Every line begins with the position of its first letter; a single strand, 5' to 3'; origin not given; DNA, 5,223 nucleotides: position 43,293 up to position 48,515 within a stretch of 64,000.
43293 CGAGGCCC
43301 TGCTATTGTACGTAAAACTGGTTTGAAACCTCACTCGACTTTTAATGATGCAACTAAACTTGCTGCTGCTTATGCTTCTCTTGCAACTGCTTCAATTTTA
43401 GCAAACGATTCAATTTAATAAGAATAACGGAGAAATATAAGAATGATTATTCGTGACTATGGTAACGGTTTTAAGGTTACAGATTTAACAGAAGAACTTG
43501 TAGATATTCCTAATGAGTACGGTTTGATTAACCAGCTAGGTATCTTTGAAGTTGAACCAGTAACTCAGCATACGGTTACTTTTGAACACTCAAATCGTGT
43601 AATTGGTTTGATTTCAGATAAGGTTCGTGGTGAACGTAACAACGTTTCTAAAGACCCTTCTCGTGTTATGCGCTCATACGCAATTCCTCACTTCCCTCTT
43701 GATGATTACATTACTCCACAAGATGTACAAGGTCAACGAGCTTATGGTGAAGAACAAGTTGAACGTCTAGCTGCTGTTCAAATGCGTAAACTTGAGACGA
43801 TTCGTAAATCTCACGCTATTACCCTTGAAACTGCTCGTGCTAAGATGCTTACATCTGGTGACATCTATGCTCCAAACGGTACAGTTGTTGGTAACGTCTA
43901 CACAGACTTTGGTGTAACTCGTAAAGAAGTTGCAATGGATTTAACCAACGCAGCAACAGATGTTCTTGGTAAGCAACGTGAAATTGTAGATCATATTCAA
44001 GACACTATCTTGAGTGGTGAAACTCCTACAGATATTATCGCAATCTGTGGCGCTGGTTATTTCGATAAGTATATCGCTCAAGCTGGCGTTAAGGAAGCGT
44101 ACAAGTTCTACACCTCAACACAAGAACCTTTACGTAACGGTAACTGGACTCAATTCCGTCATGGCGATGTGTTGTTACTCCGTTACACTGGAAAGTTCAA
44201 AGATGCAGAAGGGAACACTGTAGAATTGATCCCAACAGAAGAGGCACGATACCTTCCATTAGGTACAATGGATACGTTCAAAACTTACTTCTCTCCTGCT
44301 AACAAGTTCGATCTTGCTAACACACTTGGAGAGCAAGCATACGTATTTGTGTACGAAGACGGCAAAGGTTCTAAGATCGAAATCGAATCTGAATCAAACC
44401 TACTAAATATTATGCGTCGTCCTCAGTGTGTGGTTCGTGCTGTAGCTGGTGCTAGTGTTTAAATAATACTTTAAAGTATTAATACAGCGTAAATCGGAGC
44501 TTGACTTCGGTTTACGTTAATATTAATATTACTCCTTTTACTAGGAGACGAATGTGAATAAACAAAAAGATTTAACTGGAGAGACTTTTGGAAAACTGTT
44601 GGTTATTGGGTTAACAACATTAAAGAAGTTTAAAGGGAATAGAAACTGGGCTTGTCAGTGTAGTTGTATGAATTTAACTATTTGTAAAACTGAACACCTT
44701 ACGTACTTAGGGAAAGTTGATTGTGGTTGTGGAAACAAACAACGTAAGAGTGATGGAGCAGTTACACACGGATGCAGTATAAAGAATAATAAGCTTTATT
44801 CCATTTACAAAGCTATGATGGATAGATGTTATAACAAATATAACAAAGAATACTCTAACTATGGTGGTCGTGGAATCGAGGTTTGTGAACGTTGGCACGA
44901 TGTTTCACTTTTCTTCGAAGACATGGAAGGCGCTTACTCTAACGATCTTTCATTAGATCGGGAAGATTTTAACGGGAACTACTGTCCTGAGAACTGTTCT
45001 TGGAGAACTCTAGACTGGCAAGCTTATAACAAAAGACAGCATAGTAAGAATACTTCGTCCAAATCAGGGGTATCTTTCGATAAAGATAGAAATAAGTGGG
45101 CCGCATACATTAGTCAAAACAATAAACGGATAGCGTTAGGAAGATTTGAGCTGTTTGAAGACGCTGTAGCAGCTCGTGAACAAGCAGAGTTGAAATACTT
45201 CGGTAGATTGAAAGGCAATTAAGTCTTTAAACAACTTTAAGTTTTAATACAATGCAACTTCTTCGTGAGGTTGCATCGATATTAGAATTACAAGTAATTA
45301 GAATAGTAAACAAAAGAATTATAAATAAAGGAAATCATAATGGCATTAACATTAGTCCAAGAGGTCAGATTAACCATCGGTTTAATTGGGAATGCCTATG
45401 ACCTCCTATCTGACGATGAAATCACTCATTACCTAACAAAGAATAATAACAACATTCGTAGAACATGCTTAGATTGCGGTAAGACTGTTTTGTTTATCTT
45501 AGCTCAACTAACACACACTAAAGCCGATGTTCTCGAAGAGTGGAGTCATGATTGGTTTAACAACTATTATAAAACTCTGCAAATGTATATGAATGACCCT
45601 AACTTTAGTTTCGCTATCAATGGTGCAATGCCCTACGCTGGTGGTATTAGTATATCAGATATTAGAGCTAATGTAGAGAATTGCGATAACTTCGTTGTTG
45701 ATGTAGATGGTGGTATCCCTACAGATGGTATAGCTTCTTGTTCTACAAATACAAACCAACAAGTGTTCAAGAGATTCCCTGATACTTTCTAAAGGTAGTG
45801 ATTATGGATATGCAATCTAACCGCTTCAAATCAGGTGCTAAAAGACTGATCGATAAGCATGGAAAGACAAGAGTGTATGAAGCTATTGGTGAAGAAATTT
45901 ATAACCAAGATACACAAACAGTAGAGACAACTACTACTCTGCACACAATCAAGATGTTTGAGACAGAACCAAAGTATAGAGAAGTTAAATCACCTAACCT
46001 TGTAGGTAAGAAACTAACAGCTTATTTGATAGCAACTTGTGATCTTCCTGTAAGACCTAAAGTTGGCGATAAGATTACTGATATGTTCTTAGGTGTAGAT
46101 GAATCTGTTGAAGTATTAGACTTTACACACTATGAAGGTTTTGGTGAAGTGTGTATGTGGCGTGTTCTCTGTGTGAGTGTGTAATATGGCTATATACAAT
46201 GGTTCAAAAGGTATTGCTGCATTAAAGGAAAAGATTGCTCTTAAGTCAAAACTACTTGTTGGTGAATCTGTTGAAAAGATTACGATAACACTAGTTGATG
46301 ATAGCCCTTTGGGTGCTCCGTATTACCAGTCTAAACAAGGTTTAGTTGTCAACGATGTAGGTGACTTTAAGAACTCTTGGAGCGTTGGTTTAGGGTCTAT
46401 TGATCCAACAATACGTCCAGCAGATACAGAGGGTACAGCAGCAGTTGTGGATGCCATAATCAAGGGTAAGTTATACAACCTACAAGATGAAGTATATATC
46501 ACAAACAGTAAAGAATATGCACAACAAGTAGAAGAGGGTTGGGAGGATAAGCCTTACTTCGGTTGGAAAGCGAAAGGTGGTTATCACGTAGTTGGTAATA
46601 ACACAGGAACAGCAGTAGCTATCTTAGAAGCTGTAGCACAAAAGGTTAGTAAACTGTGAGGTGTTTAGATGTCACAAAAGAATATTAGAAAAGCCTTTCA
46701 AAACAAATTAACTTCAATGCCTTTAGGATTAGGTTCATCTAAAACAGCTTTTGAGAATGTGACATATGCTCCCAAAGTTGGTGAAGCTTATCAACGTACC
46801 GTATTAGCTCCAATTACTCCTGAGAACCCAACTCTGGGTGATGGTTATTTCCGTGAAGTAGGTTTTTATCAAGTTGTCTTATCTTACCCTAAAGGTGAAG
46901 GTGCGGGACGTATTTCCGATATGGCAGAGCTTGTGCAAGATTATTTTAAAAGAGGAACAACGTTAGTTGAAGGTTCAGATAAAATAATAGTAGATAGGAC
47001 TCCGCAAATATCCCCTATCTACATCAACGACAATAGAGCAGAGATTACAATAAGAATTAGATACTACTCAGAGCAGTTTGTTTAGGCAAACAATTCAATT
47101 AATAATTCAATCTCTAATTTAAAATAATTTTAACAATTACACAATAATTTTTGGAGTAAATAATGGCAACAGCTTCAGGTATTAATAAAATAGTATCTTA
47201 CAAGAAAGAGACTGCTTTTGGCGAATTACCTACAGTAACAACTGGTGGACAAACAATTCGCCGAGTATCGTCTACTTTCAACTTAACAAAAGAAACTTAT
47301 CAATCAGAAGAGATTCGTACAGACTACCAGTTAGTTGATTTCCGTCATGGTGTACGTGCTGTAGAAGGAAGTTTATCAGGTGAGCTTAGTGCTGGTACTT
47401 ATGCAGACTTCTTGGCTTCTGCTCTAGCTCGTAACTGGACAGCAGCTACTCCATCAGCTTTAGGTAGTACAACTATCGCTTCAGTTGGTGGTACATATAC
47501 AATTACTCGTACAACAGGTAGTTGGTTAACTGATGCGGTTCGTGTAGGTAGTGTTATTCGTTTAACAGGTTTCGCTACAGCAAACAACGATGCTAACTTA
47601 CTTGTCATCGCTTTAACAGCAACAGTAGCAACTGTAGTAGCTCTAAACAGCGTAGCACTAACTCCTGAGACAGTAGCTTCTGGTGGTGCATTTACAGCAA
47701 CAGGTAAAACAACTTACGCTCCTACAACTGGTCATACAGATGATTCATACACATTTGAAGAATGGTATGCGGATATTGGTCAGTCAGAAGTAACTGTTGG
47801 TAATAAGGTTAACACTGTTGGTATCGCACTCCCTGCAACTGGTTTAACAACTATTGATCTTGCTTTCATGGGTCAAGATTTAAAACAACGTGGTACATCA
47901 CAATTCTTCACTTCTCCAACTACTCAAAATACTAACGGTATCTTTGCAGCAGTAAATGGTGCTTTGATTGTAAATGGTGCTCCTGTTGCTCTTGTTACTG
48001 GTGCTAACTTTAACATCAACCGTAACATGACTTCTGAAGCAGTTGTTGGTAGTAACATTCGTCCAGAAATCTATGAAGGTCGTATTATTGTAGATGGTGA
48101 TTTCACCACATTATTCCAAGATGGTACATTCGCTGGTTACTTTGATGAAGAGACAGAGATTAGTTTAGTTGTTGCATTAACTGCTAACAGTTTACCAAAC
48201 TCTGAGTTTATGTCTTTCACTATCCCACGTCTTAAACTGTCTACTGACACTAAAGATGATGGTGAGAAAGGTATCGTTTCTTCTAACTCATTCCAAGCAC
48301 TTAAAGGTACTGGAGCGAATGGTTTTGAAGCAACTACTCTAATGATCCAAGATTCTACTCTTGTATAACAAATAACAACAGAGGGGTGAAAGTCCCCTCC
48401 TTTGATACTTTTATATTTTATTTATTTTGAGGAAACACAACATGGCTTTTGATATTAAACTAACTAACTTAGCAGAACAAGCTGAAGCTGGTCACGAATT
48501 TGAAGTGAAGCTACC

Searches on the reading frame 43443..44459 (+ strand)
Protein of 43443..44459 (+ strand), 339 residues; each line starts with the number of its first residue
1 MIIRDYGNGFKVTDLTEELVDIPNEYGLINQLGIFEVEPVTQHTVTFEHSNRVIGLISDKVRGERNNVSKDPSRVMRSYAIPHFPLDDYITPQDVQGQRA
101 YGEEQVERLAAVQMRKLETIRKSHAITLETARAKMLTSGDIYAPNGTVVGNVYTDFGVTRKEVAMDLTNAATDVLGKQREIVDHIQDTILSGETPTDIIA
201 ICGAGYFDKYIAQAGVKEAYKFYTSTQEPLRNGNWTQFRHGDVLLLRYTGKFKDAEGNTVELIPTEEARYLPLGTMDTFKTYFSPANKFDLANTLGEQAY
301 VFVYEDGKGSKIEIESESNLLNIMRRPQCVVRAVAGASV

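Call 15: search_protein_families(library=pfam, proteins=[window:43443-44459:+], max_evalue=0.001)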
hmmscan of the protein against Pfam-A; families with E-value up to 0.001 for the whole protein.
window:43443-44459:+ (339 aa): 1 family
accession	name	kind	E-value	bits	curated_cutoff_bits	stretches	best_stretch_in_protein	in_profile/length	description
PF03864.22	Phage_cap_E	-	3.3e-68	230.6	22.9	1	12-334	2-328/329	Phage major capsid protein E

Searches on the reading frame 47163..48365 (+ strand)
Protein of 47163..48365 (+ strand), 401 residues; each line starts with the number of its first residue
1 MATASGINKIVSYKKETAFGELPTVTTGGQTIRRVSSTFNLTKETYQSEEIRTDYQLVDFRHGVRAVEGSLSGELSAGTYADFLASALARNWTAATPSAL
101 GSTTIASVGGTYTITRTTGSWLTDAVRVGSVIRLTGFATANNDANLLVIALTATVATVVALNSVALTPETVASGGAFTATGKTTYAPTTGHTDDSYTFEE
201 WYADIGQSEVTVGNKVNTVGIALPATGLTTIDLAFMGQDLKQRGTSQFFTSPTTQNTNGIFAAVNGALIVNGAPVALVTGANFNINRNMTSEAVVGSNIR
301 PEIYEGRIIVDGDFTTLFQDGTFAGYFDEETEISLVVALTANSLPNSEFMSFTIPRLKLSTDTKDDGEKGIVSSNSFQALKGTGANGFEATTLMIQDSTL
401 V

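Call 15: search_protein_families(library=pfam, proteins=[window:47163-48365:+], max_evalue=0.001)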
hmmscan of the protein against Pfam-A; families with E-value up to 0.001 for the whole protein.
window:47163-48365:+ (401 aa): 1 family
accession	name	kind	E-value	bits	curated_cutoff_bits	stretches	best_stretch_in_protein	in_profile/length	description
PF18906.5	Phage_tube_2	-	5.4e-28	98.8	27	1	8-379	3-266/266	Phage tail tube protein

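Call 84: search_protein_families(library=phrogs, proteins=[window:47163-48365:+], max_evalue=0.001)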
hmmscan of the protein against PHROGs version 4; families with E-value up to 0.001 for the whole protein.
window:47163-48365:+ (401 aa): 1 family
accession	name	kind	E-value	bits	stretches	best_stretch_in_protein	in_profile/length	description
phrog_290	-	tail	3.8e-56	192.1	1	1-395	11-324/411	minor tail protein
